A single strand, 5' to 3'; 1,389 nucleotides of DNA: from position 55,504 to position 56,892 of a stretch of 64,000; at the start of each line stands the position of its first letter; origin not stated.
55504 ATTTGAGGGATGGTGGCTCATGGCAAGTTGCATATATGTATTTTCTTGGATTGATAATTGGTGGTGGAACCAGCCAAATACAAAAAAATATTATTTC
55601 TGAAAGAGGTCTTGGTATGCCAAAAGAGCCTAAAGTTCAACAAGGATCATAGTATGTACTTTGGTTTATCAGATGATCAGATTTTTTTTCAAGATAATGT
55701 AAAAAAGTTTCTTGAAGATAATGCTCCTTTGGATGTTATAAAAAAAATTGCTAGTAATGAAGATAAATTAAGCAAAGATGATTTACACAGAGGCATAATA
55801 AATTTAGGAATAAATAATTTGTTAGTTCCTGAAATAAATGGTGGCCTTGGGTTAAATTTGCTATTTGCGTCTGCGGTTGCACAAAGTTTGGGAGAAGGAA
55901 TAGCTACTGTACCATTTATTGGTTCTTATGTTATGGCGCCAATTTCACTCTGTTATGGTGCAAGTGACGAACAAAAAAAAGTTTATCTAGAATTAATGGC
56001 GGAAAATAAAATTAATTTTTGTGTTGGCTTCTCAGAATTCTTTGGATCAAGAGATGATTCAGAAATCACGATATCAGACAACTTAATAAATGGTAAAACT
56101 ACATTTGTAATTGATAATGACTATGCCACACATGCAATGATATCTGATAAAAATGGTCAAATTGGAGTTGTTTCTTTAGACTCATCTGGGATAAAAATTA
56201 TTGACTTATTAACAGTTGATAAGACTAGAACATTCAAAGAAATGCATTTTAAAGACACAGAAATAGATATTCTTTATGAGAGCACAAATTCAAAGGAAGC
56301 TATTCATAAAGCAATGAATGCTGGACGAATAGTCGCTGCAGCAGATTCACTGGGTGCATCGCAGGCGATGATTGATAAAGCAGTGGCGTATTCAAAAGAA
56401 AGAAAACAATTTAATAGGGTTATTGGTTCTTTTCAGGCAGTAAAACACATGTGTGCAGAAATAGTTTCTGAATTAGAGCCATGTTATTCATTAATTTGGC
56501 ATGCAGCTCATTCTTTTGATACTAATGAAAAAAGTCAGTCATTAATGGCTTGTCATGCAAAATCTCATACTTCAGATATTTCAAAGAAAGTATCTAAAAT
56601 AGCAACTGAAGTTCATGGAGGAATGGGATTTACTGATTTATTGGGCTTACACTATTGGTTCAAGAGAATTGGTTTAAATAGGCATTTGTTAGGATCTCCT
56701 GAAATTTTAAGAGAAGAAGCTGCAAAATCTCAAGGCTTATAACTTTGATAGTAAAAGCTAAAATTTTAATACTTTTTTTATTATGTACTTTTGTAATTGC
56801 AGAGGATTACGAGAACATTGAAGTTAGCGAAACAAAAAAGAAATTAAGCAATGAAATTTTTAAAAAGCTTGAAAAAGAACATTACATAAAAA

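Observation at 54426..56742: Tandem ACAD pair inside the Atu-like cluster looks like an alpha2beta2 heteromeric acyl-CoA dehydrogenase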

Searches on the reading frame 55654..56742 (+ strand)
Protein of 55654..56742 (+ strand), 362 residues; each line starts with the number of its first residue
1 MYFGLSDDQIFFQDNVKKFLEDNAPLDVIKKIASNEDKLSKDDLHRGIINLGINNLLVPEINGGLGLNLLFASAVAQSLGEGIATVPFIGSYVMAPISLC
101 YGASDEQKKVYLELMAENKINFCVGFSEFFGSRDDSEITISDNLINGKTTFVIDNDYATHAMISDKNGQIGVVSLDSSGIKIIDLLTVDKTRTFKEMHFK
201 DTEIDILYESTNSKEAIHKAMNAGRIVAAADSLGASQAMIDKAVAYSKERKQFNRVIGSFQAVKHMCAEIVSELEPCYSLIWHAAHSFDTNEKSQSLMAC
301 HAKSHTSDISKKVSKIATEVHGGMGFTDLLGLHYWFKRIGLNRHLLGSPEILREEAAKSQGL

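Call 5: search_protein_families(library=pfam, proteins=[window:55654-56742:+])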
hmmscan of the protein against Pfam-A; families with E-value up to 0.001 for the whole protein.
window:55654-56742:+ (362 aa): 3 families
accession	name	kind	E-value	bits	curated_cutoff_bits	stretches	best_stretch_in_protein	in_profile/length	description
PF00441.29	Acyl-CoA_dh_1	-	1.2e-25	90.9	22.4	1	217-359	7-148/150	Acyl-CoA dehydrogenase, C-terminal domain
PF02771.21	Acyl-CoA_dh_N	-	3.4e-09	37.5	22.9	1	6-117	1-111/113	Acyl-CoA dehydrogenase, N-terminal domain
PF08028.16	Acyl-CoA_dh_2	-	0.00027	21.7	22.7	1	227-326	2-110/134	Acyl-CoA dehydrogenase, C-terminal domain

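Call 6: search_protein_families(library=ncbifam, proteins=[window:55654-56742:+])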
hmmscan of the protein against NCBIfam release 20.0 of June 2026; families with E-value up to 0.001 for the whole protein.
window:55654-56742:+ (362 aa): 17 families
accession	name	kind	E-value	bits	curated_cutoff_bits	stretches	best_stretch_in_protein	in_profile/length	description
NF008997.0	PRK12341.1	equivalog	3.2e-25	89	537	1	1-332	1-348/382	acyl-CoA dehydrogenase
NF050027.1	acylCoADhIpdE2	equivalog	6.8e-25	88.2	450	1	13-350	7-300/311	acyl-CoA dehydrogenase IpdE2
TIGR03203.1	pimD_small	equivalog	3.4e-21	75.8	652.7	1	3-358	2-374/378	pimeloyl-CoA dehydrogenase small subunit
NF042972.1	AcrlCoAredClosAcrC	equivalog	8.3e-21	74.1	640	1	1-327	1-343/378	acryloyl-CoA reductase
NF045552.1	GlutCoADH_Des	equivalog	8.7e-21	74.5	470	1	1-340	1-359/387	glutaryl-CoA dehydrogenase Acd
NF042439.1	SulpropCoADesulf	equivalog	1e-20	73.8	600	1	214-332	224-342/379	3-sulfinopropanoyl-CoA desulfinase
NF053553.1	prodigi_MBC_PigA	equivalog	6.1e-20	71.7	500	1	1-362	1-381/381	prodigiosin MBC biosynthesis dehydrogenase PigA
NF045652.1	ProlPCPDhRedW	equivalog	1.7e-18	66.6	650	1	50-358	42-371/376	L-prolyl-[peptidyl-carrier protein] dehydrogenase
NF058590.1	AcCoDHFadEBacil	equivalog_domain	1.6e-15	56.7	600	1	206-319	238-348/586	acyl-CoA dehydrogenase FadE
NF002885.1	PRK03354.1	equivalog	9.2e-15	54.5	540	1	1-350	1-363/378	crotonobetainyl-CoA dehydrogenase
NF043006.1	CyhCrbnylCoADH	equivalog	7.8e-13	48.2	650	1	206-351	222-366/380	cyclohexane-1-carbonyl-CoA dehydrogenase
NF007000.1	PRK09463.1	subfamily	7e-10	37.9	600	1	219-326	291-398/726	acyl-CoA dehydrogenase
NF052270.1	Staph_DH_FadE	equivalog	3.4e-09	35.9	600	1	100-327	118-360/400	acyl-CoA dehydrogenase FadE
TIGR03204.1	pimC_large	equivalog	1.2e-08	34.3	623.85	1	5-206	4-222/395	pimeloyl-CoA dehydrogenase large subunit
NF009586.0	PRK13026.1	subfamily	3.2e-07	29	608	1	220-326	327-433/777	acyl-CoA dehydrogenase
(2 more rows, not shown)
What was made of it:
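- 55654..56742 (+): ACAD beta (small, non-catalytic) subunit, 362 aa. NCBIfam hits are IpdE2 (88 bits) and pimD_small (76 bits), both below their cut-offs (call 6).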

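Call 8: search_solved_structures(query=window:55654-56742:+, max_evalue=0.001, show_alignments=3)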
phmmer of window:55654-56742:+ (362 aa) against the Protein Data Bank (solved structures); distinct sequences matched with E-value up to 0.001: 71 (the best 60 are shown).
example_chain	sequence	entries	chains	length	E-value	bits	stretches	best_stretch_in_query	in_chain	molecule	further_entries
4l1f_A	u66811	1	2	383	4e-22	82.4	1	3-348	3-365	Acyl-CoA dehydrogenase domain protein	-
6fah_C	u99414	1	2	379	2.6e-19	73.1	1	47-327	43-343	Caffeyl-CoA reductase-Etf complex subunit CarC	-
1ukw_A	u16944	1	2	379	7.1e-18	68.4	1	47-353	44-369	acyl-CoA dehydrogenase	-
4p13_A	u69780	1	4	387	1.5e-17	67.3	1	5-327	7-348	Medium-chain specific acyl-CoA dehydrogenase, mitochondrial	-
2jif_A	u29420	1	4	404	3.6e-17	66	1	6-340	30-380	SHORT/BRANCHED CHAIN SPECIFIC ACYL-COA DEHYDROGENASE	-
4iv6_A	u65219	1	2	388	4.1e-17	65.9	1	42-357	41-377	Acyl-CoA dehydrogenase FadE3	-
7w0j_A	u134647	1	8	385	5.1e-17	65.6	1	58-328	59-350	Acyl-CoA dehydrogenase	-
8i4p_A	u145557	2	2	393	5.4e-17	65.5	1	58-328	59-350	Acyl-CoA dehydrogenase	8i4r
1ege_A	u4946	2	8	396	5.8e-17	65.4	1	5-327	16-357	MEDIUM CHAIN ACYL-COA DEHYDROGENASE | Acyl-CoA dehydrogenase, medium-chain specific, mitochondrial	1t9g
1egc_A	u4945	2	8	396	6.1e-17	65.3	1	5-328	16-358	MEDIUM CHAIN ACYL-COA DEHYDROGENASE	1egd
2a1t_A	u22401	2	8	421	7.3e-17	65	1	5-328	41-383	Acyl-CoA dehydrogenase, medium-chain specific, mitochondrial precursor | Medium-chain specific acyl-CoA dehydrogenase, mitochondrial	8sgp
1ws9_A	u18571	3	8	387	3.6e-16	62.8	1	217-353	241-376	acyl-CoA dehydrogenase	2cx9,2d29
3mdd_A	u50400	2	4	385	1e-15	61.3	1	3-328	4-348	MEDIUM CHAIN ACYL-COA DEHYDROGENASE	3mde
1udy_A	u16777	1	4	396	1.1e-15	61.2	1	3-328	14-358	Acyl-CoA dehydrogenase, medium-chain specific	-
6wy8_A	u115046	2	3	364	1.2e-14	57.8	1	3-336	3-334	Acyl-CoA dehydrogenase domain protein Tcur3481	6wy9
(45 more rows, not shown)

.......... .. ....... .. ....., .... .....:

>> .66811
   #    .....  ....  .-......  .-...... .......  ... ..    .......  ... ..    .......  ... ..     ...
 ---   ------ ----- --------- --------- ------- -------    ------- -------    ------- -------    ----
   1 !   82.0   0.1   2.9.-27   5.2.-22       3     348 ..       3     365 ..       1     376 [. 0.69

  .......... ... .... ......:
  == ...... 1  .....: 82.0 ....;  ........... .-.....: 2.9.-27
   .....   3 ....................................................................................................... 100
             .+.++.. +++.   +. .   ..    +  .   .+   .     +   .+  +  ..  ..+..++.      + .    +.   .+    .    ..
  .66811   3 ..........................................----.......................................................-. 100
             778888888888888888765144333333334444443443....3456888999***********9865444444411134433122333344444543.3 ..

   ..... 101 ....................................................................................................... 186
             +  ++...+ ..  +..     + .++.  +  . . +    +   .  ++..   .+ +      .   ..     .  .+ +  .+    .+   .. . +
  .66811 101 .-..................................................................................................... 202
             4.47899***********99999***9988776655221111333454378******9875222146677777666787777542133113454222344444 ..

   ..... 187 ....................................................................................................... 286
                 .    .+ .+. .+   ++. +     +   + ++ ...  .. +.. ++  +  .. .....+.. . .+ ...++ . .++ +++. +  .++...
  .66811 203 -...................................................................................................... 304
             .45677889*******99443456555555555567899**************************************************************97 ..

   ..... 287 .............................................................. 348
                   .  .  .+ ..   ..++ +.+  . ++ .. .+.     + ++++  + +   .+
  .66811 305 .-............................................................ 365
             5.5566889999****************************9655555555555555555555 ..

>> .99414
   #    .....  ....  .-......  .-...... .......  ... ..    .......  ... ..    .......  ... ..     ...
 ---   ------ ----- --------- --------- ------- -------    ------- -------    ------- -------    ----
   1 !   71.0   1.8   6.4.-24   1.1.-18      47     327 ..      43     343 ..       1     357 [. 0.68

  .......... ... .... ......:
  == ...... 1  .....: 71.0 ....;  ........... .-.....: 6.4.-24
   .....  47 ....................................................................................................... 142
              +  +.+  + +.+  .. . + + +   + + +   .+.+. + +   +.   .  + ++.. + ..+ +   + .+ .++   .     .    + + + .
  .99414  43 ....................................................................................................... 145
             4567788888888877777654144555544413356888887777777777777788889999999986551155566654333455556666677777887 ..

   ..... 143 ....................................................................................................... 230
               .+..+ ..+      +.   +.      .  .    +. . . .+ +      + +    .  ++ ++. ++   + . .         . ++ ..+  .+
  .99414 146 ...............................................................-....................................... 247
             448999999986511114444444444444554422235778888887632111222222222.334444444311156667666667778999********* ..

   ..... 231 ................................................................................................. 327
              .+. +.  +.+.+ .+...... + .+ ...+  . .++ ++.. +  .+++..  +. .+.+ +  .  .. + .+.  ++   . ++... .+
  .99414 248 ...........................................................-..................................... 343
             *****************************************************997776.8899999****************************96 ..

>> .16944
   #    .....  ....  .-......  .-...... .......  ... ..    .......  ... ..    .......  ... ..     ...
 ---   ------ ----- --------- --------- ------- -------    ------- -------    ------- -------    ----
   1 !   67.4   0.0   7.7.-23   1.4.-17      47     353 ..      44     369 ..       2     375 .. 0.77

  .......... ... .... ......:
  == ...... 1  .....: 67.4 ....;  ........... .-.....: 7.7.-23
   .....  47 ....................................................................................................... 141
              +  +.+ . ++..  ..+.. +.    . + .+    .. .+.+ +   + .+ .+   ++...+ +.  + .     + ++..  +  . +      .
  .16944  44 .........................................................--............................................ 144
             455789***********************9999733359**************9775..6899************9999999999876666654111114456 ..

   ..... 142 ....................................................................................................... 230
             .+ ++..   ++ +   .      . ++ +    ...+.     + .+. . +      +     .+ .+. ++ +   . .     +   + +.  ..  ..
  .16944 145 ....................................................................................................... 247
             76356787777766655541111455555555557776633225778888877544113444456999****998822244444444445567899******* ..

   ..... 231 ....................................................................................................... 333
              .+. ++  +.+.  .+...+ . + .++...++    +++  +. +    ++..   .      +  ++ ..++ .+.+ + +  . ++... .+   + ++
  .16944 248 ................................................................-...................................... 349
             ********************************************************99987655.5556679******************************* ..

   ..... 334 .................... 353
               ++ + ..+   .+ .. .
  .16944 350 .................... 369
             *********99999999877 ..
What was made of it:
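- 55654..56742 (+): PDB hits include 6wy8_A Tcur3481 (1.2e-14) and 4x28_D ChsE5 (4e-9), but generic ACADs rank higher (call 8).
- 56689..56691 (+): Codon of beta Leu346, at the position of MCAD Glu376. HMMER alignments to 4l1f_A and 1ukw_A place 'LLGS' against 'YEGT' (call 8).
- On alpha2beta2 heteromeric ACADs (ChsE / IpdE / Scd / PimCD type): Beta: Tcur3481 (1.2e-14) and ChsE5 (4e-9) are hit, but generic ACADs rank higher (call 8).
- Checked: 'HLLGSPE' aligns with 'YEGT' of two solved ACADs, which puts Leu346 at the Glu376 position (HMMER, call 8).
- Tcur3481 and ChsE5 rank 15th and 41st (call 8). Its best PDB matches are homomeric ACADs (call 8).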

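Call 13: find_homologous_proteins(query=window:55654-56742:+)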
Query window:55654-56742:+ (362 aa): 6397 proteins with E <= 0.001 among 8000 candidates; the best 120 are listed.
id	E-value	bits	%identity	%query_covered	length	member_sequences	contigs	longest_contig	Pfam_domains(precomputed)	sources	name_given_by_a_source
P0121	2.2e-229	779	96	100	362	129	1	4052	PF00441.30,PF02771.22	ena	-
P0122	2.1e-187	641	77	100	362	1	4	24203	PF00441.30,PF08028.17,PF02771.22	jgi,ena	-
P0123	1.2e-184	632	76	100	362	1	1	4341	PF00441.30,PF08028.17,PF02771.22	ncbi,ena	-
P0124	3.6e-184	630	75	100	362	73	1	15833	PF00441.30,PF08028.17,PF02771.22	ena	-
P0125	2.3e-183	627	76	100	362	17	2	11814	PF00441.30,PF08028.17,PF02771.22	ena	-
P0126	5.5e-183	626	75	100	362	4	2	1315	PF00441.30,PF08028.17,PF02771.22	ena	-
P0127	1.4e-181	621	75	100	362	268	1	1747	PF00441.30,PF08028.17,PF02771.22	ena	-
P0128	1.5e-181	621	76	100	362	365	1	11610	PF00441.30,PF08028.17,PF02771.22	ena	-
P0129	7.4e-181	619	74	100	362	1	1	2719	PF00441.30,PF08028.17,PF02771.22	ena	-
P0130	2.5e-180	617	74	100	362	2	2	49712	PF00441.30,PF08028.17,PF02771.22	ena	-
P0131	4.9e-180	616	74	100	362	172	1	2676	PF00441.30,PF08028.17,PF02771.22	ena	-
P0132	2.3e-179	614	73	100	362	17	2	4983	PF00441.30,PF08028.17,PF02771.22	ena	-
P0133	2.5e-178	611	73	100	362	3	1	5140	PF00441.30,PF08028.17,PF02771.22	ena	-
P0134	3.2e-178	610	74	100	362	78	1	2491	PF00441.30,PF08028.17,PF02771.22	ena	-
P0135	1.3e-176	605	72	100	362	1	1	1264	PF00441.30,PF08028.17,PF02771.22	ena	-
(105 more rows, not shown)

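Call 36: search_dna_similar(query=window:55654-56742:+, collection=plasmids, mode=protein, max_rows=30)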
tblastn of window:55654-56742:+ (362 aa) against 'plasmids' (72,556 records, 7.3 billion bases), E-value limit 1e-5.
Records with a match: 1228; places in all: 2162; records where one place covers at least 80% of the query: 1086.
Best place of each record, by identity: <60% 1228.
By first word of the organism name: Rhizobium 145; Sinorhizobium 131; Ralstonia 131; Pseudosulfitobacter 84; Bacillus 55; Rhodococcus 52; Streptomyces 40; Sulfitobacter 38; Paracoccus 35; Sphingobium 29; and 151 more.
By predicted mobility (MOB-suite, as given by PLSDB): non-mobilizable 763; mobilizable 273; conjugative 192.
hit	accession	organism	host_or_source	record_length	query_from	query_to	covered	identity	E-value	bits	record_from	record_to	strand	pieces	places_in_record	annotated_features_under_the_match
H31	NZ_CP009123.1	Sphingopyxis fribergensis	soil sample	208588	1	361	100%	46.0%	4e-101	334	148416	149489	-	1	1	acyl-CoA dehydrogenase family protein (x2)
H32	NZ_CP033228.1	Sphingobium yanoikuyae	Mixed culture,wastewater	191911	1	361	100%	45.7%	2e-104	344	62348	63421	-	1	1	acyl-CoA dehydrogenase family protein (x2)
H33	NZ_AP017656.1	Sphingobium cloacae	-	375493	1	361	100%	45.7%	2e-97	323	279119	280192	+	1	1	acyl-CoA dehydrogenase family protein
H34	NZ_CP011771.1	Croceicoccus naphthovorans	-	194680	1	362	100%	43.1%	2e-99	329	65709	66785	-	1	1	acyl-CoA dehydrogenase family protein (x2)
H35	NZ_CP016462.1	Blastomonas sp. RAC04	Microbial isolate,Algal phycosphere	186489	1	362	100%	41.7%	7e-95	316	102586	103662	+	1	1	acyl-CoA dehydrogenase family protein (x2)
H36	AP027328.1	Sphingobium sp. TomTYG64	-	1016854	1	358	99%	33.1%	8e-39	154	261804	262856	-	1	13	acd_1: acyl-CoA dehydrogenase | short-chain dehydrogenase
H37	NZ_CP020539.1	Sphingobium herbicidovorans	cell culture,soil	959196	1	357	99%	32.5%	5e-38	152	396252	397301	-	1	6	acyl-CoA dehydrogenase family protein | SDR family oxidoreductase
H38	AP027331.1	Sphingobium sp. TomTYG65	-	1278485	1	357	99%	32.3%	2e-40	159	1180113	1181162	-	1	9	dehydrogenase | short-chain dehydrogenase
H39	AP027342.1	Sphingobium sp. TomTYG74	-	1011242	1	358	99%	31.9%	4e-39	155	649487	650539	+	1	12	dehydrogenase | short-chain dehydrogenase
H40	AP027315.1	Sphingobium sp. TomMM15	-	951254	1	358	99%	31.7%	2e-37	150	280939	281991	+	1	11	dehydrogenase | short-chain dehydrogenase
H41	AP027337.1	Sphingobium sp. TomTYG72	-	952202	1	358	99%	31.6%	4e-37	149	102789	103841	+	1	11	dehydrogenase | short-chain dehydrogenase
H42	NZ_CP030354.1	Novosphingobium sp. P6W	cell culture,podzolic fallow soil ...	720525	1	357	99%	31.7%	1e-36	147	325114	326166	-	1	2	acyl-CoA dehydrogenase family protein | SDR family oxidoreductase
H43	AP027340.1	Sphingobium sp. TomTYG73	-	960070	1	358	99%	31.4%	2e-37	150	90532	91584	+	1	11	dehydrogenase | short-chain dehydrogenase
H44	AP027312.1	Sphingobium sp. TomMM7A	-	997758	1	358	99%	31.4%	4e-37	149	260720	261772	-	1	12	acd_1: acyl-CoA dehydrogenase | short-chain dehydrogenase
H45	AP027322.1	Sphingobium sp. TomTYG43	-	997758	1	358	99%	31.4%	4e-37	149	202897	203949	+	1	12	acd_1: acyl-CoA dehydrogenase | short-chain dehydrogenase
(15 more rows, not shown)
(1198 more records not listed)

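Call 37: get_annotated_region(hit=H32, flank=12000)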
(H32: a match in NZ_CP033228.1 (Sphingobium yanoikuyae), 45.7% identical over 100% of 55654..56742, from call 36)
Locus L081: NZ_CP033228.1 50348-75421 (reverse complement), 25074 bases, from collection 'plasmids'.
description: Sphingobium yanoikuyae strain SJTF8 plasmid pF2, complete sequence
organism: Sphingobium yanoikuyae (NCBI taxid 13690)
taxonomy: Bacteria; Pseudomonadota; Alphaproteobacteria; Sphingomonadales; Sphingomonadaceae; Sphingobium; Sphingobium yanoikuyae
host: -; source: Mixed culture,wastewater; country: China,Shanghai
typing (MOB-suite, as given by PLSDB): conjugative; replicon rep_cluster_373; relaxase MOBF,MOBF; mating-pair formation MPF_F
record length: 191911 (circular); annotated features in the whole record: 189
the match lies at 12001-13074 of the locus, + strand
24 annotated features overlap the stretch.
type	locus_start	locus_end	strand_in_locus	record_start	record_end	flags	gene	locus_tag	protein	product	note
CDS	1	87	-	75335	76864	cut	-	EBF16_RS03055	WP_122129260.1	DHA2 family efflux MFS transporter permease subunit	GO:0009410 - response to xenobiotic stimulus [Evidence IEA]; GO:0006855 - xenobiotic transmembrane transport [Evidence ...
CDS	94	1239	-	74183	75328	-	-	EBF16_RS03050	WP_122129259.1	EmrA/EmrK family multidrug efflux transporter periplasmic adaptor subunit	-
CDS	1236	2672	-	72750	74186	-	-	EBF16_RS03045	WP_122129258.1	efflux transporter outer membrane subunit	GO:0006810 - transport [Evidence IEA]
CDS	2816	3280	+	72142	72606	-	-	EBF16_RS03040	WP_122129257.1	MarR family transcriptional regulator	GO:0006355 - regulation of DNA-templated transcription [Evidence IEA]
CDS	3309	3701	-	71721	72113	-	-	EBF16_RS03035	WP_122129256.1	PaaI family thioesterase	-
CDS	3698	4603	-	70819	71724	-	-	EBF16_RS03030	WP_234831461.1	alpha/beta hydrolase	-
CDS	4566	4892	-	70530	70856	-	-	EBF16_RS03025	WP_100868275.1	2Fe-2S iron-sulfur cluster-binding protein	-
CDS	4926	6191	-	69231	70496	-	-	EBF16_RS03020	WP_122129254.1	cytochrome P450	-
CDS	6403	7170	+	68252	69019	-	-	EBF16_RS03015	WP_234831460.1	FCD domain-containing protein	-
CDS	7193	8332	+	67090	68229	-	-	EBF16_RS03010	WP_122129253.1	nitronate monooxygenase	-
CDS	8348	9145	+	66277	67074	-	-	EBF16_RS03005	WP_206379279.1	Coq4 family protein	GO:0006744 - ubiquinone biosynthetic process [Evidence IEA]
CDS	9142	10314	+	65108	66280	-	-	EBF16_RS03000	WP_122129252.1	transporter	-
CDS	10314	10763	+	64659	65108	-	-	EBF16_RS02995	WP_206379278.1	OB-fold domain-containing protein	-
CDS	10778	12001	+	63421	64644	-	-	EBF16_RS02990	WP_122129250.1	acyl-CoA dehydrogenase family protein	-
CDS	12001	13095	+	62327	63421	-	-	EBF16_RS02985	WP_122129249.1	acyl-CoA dehydrogenase family protein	-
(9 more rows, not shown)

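Call 40: get_annotated_region(hit=H31, flank=12000)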
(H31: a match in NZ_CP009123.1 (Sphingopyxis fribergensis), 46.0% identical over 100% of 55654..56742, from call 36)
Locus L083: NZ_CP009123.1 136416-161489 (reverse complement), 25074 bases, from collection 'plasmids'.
description: Sphingopyxis fribergensis strain Kp5.2 plasmid pSfKp5.2, complete sequence
organism: Sphingopyxis fribergensis (NCBI taxid 1515612)
taxonomy: Bacteria; Pseudomonadota; Alphaproteobacteria; Sphingomonadales; Sphingomonadaceae; Sphingopyxis; Sphingopyxis fribergensis
host: -; source: soil sample; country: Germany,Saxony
typing (MOB-suite, as given by PLSDB): mobilizable; replicon rep_cluster_550; relaxase MOBF
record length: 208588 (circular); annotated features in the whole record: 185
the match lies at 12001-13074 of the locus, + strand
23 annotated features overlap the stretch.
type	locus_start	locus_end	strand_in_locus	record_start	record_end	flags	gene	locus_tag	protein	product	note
CDS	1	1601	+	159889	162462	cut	-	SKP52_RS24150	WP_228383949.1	LuxR C-terminal-related transcriptional regulator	GO:0006355 - regulation of DNA-templated transcription [Evidence IEA]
CDS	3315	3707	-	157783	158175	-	-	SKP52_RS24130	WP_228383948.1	PaaI family thioesterase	-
CDS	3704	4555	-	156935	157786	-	-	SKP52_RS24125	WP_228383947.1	alpha/beta hydrolase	-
CDS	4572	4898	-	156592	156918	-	-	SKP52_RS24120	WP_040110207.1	2Fe-2S iron-sulfur cluster-binding protein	-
CDS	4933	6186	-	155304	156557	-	-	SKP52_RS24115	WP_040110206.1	cytochrome P450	-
CDS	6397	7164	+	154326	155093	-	-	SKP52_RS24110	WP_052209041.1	FCD domain-containing protein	-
CDS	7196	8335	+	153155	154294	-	-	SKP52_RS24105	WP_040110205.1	nitronate monooxygenase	-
CDS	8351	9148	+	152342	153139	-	-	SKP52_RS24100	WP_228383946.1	ubiquinone biosynthesis protein COQ4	GO:0006744 - ubiquinone biosynthetic process [Evidence IEA]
CDS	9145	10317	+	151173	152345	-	-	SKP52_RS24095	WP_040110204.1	transporter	-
CDS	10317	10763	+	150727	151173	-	-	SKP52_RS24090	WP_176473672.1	OB-fold domain-containing protein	-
CDS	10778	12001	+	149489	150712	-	-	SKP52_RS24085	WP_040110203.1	acyl-CoA dehydrogenase family protein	-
CDS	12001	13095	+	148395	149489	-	-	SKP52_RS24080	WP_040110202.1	acyl-CoA dehydrogenase family protein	-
CDS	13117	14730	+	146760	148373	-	-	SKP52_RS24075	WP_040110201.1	acyl-CoA synthetase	-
CDS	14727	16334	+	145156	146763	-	-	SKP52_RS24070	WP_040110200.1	NAD(P)/FAD-dependent oxidoreductase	-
CDS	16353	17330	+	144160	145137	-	-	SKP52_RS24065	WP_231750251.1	alpha/beta hydrolase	-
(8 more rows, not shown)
